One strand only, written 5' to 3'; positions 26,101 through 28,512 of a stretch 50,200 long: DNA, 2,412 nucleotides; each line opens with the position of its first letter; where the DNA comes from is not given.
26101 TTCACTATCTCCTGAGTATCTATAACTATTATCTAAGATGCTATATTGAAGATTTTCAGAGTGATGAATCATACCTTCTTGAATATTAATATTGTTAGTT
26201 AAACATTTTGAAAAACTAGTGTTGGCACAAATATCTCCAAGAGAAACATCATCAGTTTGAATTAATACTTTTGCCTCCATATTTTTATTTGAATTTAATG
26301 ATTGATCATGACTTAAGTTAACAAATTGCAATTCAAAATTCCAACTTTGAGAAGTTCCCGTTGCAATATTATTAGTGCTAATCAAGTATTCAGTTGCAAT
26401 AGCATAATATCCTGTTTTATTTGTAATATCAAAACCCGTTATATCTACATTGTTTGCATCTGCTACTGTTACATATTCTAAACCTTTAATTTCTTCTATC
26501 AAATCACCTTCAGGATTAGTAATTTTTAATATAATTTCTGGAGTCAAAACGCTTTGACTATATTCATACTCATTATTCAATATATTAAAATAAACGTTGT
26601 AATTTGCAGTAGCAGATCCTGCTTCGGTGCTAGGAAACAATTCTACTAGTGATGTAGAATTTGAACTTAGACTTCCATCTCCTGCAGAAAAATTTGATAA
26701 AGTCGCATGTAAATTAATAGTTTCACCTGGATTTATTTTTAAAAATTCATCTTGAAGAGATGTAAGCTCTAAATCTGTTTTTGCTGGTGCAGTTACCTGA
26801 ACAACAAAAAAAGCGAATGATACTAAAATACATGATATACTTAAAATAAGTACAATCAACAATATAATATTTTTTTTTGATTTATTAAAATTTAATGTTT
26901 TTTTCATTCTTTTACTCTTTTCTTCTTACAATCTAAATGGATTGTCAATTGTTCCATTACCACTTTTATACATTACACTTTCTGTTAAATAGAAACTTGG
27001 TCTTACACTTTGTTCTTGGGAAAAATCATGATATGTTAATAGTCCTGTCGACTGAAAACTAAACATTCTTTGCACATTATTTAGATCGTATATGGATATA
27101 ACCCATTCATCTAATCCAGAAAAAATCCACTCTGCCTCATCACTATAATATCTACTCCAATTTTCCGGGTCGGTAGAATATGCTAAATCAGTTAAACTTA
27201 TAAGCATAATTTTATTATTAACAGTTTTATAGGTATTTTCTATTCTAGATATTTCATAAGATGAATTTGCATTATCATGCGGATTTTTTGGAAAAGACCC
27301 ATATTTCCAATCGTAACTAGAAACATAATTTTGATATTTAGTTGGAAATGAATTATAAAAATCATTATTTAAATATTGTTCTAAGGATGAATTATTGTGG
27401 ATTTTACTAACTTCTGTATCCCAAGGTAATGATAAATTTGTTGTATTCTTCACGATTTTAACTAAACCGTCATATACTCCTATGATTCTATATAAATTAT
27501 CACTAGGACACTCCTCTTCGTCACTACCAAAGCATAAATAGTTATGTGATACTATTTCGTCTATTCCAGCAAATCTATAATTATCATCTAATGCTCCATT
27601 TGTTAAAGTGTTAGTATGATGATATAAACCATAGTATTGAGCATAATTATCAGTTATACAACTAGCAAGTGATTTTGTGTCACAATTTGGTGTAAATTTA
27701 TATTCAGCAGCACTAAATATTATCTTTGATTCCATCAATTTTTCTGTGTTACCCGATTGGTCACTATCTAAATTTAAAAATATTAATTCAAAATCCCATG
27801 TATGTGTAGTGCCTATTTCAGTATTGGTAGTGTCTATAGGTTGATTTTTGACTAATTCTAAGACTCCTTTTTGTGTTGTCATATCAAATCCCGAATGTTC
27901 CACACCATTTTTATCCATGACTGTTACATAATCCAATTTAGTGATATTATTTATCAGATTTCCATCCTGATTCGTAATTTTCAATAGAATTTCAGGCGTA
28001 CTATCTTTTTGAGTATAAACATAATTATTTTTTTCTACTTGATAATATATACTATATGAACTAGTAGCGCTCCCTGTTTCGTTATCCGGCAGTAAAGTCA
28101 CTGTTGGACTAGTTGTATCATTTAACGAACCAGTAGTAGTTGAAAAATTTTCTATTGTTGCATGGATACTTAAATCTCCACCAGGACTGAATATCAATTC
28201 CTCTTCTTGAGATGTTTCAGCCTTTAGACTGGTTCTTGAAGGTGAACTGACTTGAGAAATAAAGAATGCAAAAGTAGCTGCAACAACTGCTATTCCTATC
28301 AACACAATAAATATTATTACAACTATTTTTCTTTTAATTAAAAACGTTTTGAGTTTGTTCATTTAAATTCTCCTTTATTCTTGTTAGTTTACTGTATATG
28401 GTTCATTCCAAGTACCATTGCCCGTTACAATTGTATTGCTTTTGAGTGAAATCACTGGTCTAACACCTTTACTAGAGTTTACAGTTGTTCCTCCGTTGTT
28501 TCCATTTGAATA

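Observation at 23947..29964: Tandem operon of four divergent paralogs (P4-P3-P2-P1) between valS and the yqfC-yqfD sporulation genes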

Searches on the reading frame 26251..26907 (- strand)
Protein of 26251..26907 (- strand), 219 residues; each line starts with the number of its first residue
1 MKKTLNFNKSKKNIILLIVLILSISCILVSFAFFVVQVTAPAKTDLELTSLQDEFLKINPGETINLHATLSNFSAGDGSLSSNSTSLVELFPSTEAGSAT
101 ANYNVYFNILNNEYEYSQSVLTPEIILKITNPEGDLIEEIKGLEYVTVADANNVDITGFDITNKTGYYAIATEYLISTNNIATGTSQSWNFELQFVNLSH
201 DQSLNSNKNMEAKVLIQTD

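Call 42: find_homologous_proteins(query=A3, max_evalue=0.001)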
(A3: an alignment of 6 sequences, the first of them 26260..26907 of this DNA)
Query A3 (6 sequences): 5351 candidates shared short words with the query, none scored E <= 0.001.
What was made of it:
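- Tried and rejected: Word-indexed search with the N-module alignment (call 42).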

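Call 50: search_protein_representatives(alignment_id=A3)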
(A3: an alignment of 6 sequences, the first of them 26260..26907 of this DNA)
Query: 6 sequences, 216 profile positions. Proteins with E-value up to 0.001 (for the whole library): 1034; up to 1e-10: 823; up to 1e-30: 474. The best 150 are listed.
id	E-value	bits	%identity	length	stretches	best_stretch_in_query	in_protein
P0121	2.6e-96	337.5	-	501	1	1-216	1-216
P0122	2.0e-95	334.7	-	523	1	2-216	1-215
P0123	1.1e-93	329.0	-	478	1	2-214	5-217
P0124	1.5e-93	328.5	-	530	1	2-216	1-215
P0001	2.1e-93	328.0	-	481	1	2-216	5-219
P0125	3.1e-90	317.7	-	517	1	2-216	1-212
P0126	3.7e-80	284.7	-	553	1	5-216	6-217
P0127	1.1e-76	273.4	-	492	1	2-216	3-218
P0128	1.5e-76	273.0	-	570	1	6-216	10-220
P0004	1.8e-72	259.6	-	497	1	2-216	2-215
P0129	1.3e-71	256.8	-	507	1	6-216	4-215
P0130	1.4e-71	256.7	-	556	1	7-216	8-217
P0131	2.8e-71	255.7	-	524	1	3-216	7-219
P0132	4.0e-71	255.2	-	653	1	6-216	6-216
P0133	2.9e-70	252.4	-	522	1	2-216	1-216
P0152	2.3e-55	203.7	-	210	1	9-216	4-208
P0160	2.1e-53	197.3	-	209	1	5-214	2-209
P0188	1.0e-50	188.5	-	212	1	6-214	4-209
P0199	7.6e-50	185.6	-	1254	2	3-216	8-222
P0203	2.1e-49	184.2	-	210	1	8-216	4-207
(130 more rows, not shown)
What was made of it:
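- Modularity: an exhaustive HMM search found the N-module in 1034 clusters, always at residues 1-215, in proteins of 209-1254 aa (call 50).
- Tried and rejected: The exhaustive HMM search (call 50) replaced it.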

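Call 60: predict_structure(alignment_id=A5)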
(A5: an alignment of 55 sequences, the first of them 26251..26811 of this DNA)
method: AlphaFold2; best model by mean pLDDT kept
length: 187 residues; sequences in the alignment: 55
mean_pLDDT: 87.9   pTM: 0.81
mean pLDDT of the five models: 87.9, 86.7, 86.2, 86.1, 84.4
residues with pLDDT >= 90: 133; 70-90: 34; 50-70: 4; < 50: 16
segments of 3 or more residues with pLDDT < 50: 1-16
pLDDT, mean of each block of 10 residues (from residue 1): 39 54 89 82 80 95 92 97 95 97 97 96 97 97 93 96 92 93 90
secondary structure, 60 per line:
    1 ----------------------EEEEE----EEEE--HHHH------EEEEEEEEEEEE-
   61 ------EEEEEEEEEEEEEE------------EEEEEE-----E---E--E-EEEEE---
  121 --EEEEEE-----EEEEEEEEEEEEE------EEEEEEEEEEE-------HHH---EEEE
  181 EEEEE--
elements in order: E23-27 E32-35 H38-41 E48-59 E67-80 E93-98 E113-117 E123-128 E134-146 E153-163 E177-185

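Call 62: fold_search(model_id=the predicted structure, library=pdb)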
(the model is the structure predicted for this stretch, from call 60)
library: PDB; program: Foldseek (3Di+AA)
matches with E <= 10: 961; with E <= 0.001: 0
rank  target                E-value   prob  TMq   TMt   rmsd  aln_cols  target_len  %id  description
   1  7xyc_A                2.1e-03  0.60  0.20  0.10  12.1       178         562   12  CryoEM structure of Klebsiella phage Kp7 type II tail fiber gp52 in vitro (released 2023-06-07)
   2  4ycg_A                3.5e-03  0.69  0.25  0.24  15.2       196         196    9  Pro-bone morphogenetic protein 9 (released 2015-03-04)
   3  7yaq                  4.6e-03  0.87  0.28  0.33  10.1       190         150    7  Phloem lectin (PP2)C34S mutant (released 2023-03-08)
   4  4yci_A                7.2e-03  0.63  0.26  0.25  18.3       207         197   10  non-latent pro-bone morphogenetic protein 9 (released 2015-03-04)
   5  3zgi_B                7.6e-03  0.47  0.21  0.23  17.6       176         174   11  Crystal structure of the KRT10-binding region domain of the pneumococcal serine rich repeat protein PsrP (released 2013-12-25)
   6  3nru_A                8.4e-03  0.57  0.25  0.27  12.1       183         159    8  Ligand binding domain of EPHA7 (released 2010-12-08)
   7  6es1_A                8.4e-03  0.54  0.24  0.14  13.4       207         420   11  Crystal structure of the binding domain from botulinum neurotoxin A2 bound to extracellular domain of human receptor S (released 2018-04-25)
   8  1iqa_A                8.4e-03  0.51  0.22  0.26  12.1       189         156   12  CRYSTAL STRUCTURE OF THE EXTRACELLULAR DOMAIN OF MOUSE RANK LIGAND (released 2002-03-13)
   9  3mpb_A                9.4e-03  0.33  0.20  0.17  17.9       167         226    5  Z5688 from E. coli O157:H7 bound to fructose (released 2010-07-21)
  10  4yci_B                9.4e-03  0.30  0.20  0.20  15.0       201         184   10  non-latent pro-bone morphogenetic protein 9 (released 2015-03-04)
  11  1nbc_A                9.9e-03  0.63  0.23  0.26  11.4       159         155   12  BACTERIAL TYPE 3A CELLULOSE-BINDING DOMAIN (released 1997-09-26)
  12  5tpb_A                9.9e-03  0.60  0.25  0.15  12.0       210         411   11  Binding domain of BoNT/A complexed with ganglioside variant (released 2017-01-18)
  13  7vrp_A                1.0e-02  0.13  0.16  0.09  24.4       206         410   11  Structure of infectious bursal disease virus Gx strain (released 2022-03-30)
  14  4tzd_A                1.0e-02  0.11  0.14  0.12  17.8       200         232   10  Crystal structure of Canavalia maritima lectin (ConM) complexed with interleukin - 1 beta primer (released 2015-07-22)
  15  9hdi_MODEL_1_A        1.2e-02  0.93  0.35  0.38  11.8       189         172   10  N-terminally truncated CanA from Pyrodictium abyssi - K1-CanA (released 2025-08-20)
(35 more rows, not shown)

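Call 66: search_protein_families(library=pfam, alignment_id=A6, max_evalue=0.001)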
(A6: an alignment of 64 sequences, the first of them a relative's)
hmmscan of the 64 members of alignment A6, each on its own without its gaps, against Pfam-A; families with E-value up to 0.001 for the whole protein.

A. member 1, P0127 (492 aa): 1 family
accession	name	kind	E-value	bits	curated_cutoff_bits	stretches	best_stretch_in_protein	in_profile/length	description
PF03382.20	DUF285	-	2.7e-19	69.5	25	1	351-453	18-117/120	Mycoplasma protein of unknown function, DUF285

B. families by the number of members that match (of 64 scanned): 23 families
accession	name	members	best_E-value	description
PF03382.20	DUF285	8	1.7e-114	Mycoplasma protein of unknown function, DUF285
PF12810.13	ALK_LTK_GRD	6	1.1e-47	ALK/LTK, Glycine-rich domain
PF00041.27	fn3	6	2.2e-16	Fibronectin type III domain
PF23608.1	Ig_ILCR1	4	1.6e-06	ILCR1 Ig-like domain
PF10179.15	NDNF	3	7.5e-08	Neuron-derived neurotrophic factor, first Fn(III) domain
PF25059.1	FN3_DSCAM-DSCAML_C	3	1.4e-06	DSCAM/DSCAML C-terminal Fn3-like domain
PF09479.16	Flg_new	2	2.1e-10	Listeria-Bacteroides repeat domain (List_Bact_rpt)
PF25788.1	Ig_Rha78A_N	2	4.6e-08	Rha78A-like, N-terminal immunoglobulin domain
PF25013.1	LRR_Zer-1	2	3.3e-07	Zer-1-like, Leucine-rich repeats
PF16173.10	DUF4874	1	3.4e-23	Domain of unknown function (DUF4874)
PF00404.24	Dockerin_1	1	2.3e-13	Dockerin type I domain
PF13306.12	LRR_5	1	6.9e-10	BspA type Leucine rich repeat region (6 copies)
PF14890.11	Intein_splicing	1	1.7e-08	Intein splicing domain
PF18998.6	Flg_new_2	1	4.7e-07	Divergent InlB B-repeat domain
PF19077.6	Big_13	1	2.3e-05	Bacterial Ig-like domain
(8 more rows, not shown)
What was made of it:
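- Closest known: Multigene surface-protein families of Mollicutes and Firmicutes. Same: Some N-module proteins actually carry DUF285 or BspA LRR heads (call 66).
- Fusion partners are all extracellular binding modules: DUF285, ALK/LTK Gly-rich, fn3, BspA/LRR, Flg_new, dockerin and Ig-like (call 66).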

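Call 86: search_solved_structures(query=A7, max_evalue=10, show_alignments=2)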
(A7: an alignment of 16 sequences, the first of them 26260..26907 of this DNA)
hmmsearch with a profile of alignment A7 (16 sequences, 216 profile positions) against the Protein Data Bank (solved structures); distinct sequences matched with E-value up to 10: 7.
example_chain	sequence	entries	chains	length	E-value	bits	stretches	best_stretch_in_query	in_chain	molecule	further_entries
7xxh_R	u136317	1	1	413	0.92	12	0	6-49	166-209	P2Y purinoceptor 1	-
4xnv_A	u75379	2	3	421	0.98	11.9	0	6-49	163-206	P2Y purinoceptor 1, Rubredoxin, P2Y purinoceptor 1 | P2Y purinoceptor 1,Rubredoxin,P2Y purinoceptor 1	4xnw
8wjx_R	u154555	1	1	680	2.1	10.9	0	6-49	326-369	Soluble cytochrome b562,P2Y purinoceptor 1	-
9jcl_R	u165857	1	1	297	2.3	10.7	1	6-49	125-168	P2Y purinoceptor 1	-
9dzz_A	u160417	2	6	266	2.4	10.6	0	6-32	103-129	Sec-independent protein translocase protein TatC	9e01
9r91_A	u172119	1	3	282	2.9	10.4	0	6-32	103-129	Sec-independent protein translocase protein TatC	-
8gi2_A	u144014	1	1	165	9.2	8.7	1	36-90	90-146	Natrinema pilin, PilA2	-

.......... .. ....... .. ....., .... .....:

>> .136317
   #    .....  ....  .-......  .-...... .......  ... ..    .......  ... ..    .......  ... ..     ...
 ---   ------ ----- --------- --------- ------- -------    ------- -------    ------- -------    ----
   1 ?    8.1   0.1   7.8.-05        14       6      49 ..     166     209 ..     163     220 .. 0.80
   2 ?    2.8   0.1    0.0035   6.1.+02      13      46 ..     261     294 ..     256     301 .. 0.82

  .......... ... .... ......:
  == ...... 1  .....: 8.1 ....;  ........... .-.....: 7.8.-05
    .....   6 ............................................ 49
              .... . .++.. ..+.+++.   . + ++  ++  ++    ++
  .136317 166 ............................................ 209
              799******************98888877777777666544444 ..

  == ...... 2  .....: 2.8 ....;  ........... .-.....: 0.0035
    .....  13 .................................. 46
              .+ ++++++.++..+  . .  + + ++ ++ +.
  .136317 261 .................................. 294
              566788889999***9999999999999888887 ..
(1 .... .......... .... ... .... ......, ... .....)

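Call 94: find_encoding_contigs(protein=P0160, flank=6000, max_places=2)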
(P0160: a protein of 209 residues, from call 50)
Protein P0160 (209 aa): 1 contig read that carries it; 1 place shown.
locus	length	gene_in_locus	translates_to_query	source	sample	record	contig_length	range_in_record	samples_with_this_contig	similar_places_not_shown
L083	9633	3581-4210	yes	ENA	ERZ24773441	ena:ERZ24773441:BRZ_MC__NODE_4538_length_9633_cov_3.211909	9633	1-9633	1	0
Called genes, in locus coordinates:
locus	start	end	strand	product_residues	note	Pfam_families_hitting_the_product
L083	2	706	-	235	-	?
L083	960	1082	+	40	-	-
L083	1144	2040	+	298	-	PF00005:ABC_tran, PF13304:AAA_21, PF13732:DrrA1-3_C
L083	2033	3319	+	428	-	PF12698:ABC2_membrane_3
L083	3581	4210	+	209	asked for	-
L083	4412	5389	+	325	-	-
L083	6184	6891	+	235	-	PF02463:SMC_N (faint), PF00005:ABC_tran, PF13304:AAA_21 (faint)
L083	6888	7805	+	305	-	PF01458:SUFBD_core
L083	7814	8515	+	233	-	PF00300:His_Phos_1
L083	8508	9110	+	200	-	PF00440:TetR_N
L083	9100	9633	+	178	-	?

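Call 96: find_encoding_contigs(protein=P0203, flank=4000, max_places=2)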
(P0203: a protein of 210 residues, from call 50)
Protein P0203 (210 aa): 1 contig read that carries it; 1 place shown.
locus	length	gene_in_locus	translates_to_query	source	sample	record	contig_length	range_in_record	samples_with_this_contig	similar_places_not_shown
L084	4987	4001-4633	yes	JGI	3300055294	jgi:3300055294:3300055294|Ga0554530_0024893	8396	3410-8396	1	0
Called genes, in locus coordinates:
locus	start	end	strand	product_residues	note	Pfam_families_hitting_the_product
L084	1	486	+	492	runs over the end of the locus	PF09547:SpoIVA_ATPase, PF20438:SpoIVA_middle, PF20439:SpoIVA_C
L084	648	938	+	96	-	PF18291:HU-HIG (weak), PF00216:Bac_DNA_binding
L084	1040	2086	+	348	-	-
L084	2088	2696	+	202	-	-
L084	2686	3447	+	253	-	-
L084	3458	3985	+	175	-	PF01765:RRF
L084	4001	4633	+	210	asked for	-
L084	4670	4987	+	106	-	?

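Call 97: find_encoding_contigs(protein=P0188, flank=4000, max_places=2)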
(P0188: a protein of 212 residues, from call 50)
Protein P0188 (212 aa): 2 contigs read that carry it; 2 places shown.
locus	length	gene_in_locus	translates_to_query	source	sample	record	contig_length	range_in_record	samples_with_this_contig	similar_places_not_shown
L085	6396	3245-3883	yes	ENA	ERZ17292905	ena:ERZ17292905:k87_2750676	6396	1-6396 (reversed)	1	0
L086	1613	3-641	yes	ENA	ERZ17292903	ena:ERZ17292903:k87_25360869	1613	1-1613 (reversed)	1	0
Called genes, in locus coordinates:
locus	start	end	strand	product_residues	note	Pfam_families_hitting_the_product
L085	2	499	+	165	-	?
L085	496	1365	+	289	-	PF01565:FAD_binding_4, PF02873:MurB_C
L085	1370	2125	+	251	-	PF08478:POTRA_1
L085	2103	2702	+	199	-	PF02677:QueH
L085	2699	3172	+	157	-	-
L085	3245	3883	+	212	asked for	-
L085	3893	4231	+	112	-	-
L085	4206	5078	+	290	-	PF02899:Phage_int_SAM_1, PF13102:Phage_int_SAM_5 (weak), PF22823:MrpR_C_cat (faint), PF00589:Phage_integrase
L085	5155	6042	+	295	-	PF00005:ABC_tran, PF13304:AAA_21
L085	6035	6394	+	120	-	?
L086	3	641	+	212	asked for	?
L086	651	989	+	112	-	-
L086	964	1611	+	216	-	?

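Call 98: find_encoding_contigs(protein=P0152, flank=4000, max_places=2)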
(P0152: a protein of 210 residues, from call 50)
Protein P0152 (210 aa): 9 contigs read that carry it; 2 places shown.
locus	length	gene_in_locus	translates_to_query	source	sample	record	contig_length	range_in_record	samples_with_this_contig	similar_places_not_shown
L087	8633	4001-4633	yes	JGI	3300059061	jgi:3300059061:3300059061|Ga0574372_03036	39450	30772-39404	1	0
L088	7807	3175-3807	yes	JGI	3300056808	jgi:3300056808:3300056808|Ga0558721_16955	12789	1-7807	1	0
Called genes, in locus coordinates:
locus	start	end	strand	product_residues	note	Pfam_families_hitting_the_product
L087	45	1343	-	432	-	PF04647:AgrB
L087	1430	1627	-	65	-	-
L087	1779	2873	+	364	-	PF02646:RmuC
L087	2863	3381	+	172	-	PF06695:Sm_multidrug_ex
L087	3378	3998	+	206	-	PF00300:His_Phos_1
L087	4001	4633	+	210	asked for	-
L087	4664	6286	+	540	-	-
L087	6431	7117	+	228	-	-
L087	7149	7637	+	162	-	-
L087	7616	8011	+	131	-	-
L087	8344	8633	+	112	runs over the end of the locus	?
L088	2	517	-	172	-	?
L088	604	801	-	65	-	-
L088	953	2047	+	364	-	PF02646:RmuC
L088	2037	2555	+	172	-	PF06695:Sm_multidrug_ex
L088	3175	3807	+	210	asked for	-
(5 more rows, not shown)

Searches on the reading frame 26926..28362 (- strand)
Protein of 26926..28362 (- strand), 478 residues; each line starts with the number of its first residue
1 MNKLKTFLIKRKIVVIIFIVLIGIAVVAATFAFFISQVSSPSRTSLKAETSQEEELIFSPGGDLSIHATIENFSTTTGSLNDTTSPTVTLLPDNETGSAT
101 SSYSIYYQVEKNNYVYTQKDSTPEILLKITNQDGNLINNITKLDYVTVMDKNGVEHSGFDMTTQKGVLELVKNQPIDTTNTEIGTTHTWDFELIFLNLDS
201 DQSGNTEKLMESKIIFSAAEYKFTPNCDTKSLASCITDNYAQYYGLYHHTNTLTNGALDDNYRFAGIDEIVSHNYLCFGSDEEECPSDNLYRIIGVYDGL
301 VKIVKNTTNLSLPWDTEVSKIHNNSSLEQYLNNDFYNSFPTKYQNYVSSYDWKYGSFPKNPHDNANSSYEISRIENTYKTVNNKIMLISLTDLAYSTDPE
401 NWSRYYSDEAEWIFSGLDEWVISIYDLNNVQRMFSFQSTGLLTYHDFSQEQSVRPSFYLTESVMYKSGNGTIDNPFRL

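Call 5: search_protein_families(library=pfam, max_evalue=0.01, proteins=[window:26926-28362:-])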
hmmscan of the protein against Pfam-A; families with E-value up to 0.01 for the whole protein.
window:26926-28362:- (478 aa): 1 family
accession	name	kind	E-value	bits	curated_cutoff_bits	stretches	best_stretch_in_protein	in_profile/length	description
PF19789.6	DUF6273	-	8.6e-06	26.1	23.5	1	322-420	33-115/172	Domain of unknown function (DUF6273)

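Call 6: search_protein_families(library=ncbifam, max_evalue=0.01, proteins=[window:26926-28362:-])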
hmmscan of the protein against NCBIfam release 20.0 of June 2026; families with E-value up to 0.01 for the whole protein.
window:26926-28362:- (478 aa): 0 families

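Call 32: search_protein_families(library=phrogs, max_evalue=0.01, proteins=[window:26926-28362:-])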
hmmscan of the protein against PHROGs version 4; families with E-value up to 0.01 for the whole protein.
window:26926-28362:- (478 aa): 0 families

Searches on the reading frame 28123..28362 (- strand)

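Call 49: search_protein_families(library=ncbifam, max_evalue=10, proteins=[window:28123-28362:-])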
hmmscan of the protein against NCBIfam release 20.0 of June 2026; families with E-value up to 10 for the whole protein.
seq(80 aa): 7 families
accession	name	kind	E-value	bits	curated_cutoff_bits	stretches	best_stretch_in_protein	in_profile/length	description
TIGR04361.1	TrbK_Ti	equivalog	0.0079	16.5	50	1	14-62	3-50/64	entry exclusion protein TrbK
NF005826.1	PRK07718.1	equivalog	0.016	15.1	140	1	10-45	3-38/143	flagellar basal body-associated protein FliL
NF004285.1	PRK05696.1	equivalog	0.022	14.5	179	1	10-53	17-60/171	flagellar basal body-associated protein FliL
TIGR01006.1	polys_exp_MPA1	subfamily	0.05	13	296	1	3-52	12-59/226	CspC family polysaccharide chain length determinant protein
NF005435.1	PRK07021.1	equivalog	0.11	12.4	131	1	10-55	6-53/157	flagellar basal body-associated protein FliL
NF038272.1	strep_PBP1A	exception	0.19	10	1075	1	9-52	8-51/658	penicillin-binding protein PBP1A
NF041600.1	cyt_ox_CcoM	equivalog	0.43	11.1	40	1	19-35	6-22/34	cytochrome c oxidase subunit CcoM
